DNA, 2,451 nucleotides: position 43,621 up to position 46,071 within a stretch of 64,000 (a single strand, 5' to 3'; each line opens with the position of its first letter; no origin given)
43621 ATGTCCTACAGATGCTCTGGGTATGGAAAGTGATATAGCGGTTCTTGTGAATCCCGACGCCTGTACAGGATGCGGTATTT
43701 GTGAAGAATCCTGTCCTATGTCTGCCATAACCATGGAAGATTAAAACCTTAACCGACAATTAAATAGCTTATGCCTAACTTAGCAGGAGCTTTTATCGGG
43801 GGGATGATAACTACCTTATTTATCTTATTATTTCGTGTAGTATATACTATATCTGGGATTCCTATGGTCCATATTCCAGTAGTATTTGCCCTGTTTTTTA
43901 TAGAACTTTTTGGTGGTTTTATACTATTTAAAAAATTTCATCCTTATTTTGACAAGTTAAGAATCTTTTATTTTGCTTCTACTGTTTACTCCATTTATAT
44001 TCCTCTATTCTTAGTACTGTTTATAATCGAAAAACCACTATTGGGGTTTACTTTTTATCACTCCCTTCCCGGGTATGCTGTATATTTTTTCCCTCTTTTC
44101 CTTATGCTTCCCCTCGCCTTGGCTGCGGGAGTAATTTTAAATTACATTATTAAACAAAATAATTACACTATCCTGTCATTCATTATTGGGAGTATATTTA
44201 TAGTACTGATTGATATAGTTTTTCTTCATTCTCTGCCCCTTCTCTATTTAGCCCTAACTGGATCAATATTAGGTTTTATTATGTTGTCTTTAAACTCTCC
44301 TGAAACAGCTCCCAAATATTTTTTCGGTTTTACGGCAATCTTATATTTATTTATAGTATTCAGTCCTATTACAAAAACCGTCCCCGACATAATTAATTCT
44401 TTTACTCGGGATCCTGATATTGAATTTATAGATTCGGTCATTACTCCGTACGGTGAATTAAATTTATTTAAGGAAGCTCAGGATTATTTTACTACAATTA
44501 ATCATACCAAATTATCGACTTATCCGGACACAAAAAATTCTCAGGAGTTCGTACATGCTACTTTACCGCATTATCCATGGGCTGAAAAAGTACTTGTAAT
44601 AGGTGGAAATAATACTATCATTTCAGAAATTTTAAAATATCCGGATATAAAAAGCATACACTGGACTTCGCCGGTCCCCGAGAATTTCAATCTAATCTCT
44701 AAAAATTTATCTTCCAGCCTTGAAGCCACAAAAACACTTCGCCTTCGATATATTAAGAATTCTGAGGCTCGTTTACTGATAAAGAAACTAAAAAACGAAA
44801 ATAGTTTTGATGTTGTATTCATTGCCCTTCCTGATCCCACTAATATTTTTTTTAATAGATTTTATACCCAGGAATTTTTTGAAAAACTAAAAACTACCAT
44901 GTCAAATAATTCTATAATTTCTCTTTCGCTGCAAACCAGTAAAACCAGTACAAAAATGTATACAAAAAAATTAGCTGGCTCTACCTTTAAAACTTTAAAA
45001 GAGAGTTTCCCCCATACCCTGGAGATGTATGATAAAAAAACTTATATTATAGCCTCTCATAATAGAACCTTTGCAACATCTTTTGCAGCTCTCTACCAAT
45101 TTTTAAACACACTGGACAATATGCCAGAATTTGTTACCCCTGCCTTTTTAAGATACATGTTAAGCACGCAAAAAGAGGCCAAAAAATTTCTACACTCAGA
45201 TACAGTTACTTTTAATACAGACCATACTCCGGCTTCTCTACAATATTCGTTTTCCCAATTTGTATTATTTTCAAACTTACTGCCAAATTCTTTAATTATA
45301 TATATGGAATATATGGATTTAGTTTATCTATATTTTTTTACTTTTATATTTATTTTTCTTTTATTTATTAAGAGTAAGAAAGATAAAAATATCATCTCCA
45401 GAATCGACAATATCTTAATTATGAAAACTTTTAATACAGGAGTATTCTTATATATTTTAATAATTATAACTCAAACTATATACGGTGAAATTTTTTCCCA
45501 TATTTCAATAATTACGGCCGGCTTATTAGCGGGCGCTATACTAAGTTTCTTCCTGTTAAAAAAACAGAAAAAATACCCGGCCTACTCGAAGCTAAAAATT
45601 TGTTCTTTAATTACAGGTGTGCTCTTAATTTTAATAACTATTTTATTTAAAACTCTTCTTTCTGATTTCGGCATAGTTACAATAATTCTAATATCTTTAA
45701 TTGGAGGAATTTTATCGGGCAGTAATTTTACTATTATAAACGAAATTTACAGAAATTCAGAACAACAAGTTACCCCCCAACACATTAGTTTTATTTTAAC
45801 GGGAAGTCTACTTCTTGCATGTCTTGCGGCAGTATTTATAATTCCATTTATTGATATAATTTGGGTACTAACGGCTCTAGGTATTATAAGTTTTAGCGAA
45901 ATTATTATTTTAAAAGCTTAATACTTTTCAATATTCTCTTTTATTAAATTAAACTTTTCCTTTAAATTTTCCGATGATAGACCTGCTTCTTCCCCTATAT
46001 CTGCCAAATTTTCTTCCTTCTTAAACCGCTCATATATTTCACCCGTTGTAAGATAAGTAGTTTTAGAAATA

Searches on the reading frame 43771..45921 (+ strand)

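Call 33: search_protein_families(library=ncbifam, proteins=[window:43771-45921:+], max_evalue=1e-10)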
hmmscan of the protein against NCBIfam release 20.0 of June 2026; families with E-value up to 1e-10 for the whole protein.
window:43771-45921:+ (716 aa): 1 family
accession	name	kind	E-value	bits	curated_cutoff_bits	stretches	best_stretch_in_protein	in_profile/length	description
NF002956.0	PRK03612.1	equivalog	1.5e-17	63.2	472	1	244-390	272-420/522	polyamine aminopropyltransferase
